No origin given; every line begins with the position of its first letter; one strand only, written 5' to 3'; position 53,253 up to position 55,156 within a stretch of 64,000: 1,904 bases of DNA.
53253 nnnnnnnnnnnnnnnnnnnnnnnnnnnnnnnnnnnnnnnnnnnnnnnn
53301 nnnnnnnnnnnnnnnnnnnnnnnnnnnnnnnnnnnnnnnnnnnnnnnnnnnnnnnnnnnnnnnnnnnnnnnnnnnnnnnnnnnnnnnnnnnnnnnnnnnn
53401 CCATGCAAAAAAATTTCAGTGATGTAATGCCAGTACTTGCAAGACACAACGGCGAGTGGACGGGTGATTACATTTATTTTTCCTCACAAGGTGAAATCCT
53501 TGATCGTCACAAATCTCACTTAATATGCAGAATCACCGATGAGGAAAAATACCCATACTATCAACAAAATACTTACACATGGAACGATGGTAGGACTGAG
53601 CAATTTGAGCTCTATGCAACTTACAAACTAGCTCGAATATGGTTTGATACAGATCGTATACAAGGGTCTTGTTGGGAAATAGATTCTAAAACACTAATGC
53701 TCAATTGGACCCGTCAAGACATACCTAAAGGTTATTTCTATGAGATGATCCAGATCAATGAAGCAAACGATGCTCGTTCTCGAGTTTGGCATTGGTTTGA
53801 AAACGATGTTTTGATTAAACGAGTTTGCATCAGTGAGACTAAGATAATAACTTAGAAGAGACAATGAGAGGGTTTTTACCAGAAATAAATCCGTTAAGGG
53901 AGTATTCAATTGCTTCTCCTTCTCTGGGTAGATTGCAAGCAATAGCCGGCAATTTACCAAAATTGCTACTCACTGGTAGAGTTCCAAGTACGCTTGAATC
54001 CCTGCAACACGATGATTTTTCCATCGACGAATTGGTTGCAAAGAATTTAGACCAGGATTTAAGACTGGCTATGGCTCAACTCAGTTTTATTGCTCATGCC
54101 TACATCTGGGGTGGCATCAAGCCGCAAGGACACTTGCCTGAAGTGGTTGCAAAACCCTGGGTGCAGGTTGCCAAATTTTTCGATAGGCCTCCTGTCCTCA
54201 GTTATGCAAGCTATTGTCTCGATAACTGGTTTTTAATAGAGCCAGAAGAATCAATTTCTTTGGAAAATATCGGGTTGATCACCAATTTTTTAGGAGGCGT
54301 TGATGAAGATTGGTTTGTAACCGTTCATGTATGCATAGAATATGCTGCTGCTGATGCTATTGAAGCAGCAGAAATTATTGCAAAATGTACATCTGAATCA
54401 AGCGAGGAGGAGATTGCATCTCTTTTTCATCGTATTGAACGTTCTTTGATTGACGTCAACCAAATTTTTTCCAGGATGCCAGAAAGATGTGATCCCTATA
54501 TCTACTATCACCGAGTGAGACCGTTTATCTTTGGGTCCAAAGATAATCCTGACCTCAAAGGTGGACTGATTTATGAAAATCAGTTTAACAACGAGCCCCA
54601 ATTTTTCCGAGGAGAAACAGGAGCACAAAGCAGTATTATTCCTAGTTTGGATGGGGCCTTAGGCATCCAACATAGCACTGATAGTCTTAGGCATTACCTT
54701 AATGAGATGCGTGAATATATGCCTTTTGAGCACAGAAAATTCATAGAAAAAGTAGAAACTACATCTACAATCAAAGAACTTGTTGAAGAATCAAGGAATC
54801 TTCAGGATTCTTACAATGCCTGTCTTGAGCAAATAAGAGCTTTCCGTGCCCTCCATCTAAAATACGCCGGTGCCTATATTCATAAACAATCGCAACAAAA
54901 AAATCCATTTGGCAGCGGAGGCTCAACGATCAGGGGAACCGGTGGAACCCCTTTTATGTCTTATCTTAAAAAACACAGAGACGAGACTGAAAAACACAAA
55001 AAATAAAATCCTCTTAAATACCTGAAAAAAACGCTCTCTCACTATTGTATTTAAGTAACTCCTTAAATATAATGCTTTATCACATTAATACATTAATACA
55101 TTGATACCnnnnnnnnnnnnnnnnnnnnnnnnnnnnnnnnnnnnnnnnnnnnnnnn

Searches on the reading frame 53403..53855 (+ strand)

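Call 3: search_protein_families(library=pfam, proteins=[window:53403-53855:+], max_evalue=0.01)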
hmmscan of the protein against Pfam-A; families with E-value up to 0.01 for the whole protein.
window:53403-53855:+ (150 aa): 1 family
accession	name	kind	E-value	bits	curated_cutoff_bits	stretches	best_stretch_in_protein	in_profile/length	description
PF12204.14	DUF3598_N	-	7.2e-06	26.9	22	1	12-143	8-129/136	Domain of unknown function (DUF3598), N-terminal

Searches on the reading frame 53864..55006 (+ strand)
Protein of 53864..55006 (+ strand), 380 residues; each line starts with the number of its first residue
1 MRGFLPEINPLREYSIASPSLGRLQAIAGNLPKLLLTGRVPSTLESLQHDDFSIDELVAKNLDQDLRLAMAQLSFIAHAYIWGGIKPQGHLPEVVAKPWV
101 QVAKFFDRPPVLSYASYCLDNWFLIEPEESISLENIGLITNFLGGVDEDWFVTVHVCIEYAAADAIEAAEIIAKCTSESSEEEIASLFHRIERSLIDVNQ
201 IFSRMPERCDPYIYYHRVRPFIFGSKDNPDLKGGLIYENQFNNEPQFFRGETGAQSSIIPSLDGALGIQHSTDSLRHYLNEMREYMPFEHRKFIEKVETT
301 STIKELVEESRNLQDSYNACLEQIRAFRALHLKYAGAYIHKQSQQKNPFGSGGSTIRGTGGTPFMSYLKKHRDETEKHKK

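Call 3: search_protein_families(library=pfam, proteins=[window:53864-55006:+], max_evalue=0.01)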
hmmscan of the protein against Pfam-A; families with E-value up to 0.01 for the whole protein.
window:53864-55006:+ (380 aa): 1 family
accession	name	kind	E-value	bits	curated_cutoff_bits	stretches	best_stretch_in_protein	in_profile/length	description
PF01231.23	IDO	-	5e-87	292.8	26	1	2-377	11-411/412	Indoleamine 2,3-dioxygenase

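Call 4: search_protein_families(library=ncbifam, proteins=[window:53864-55006:+], max_evalue=0.01)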
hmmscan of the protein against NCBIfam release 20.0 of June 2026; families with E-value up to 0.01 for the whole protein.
window:53864-55006:+ (380 aa): 0 families
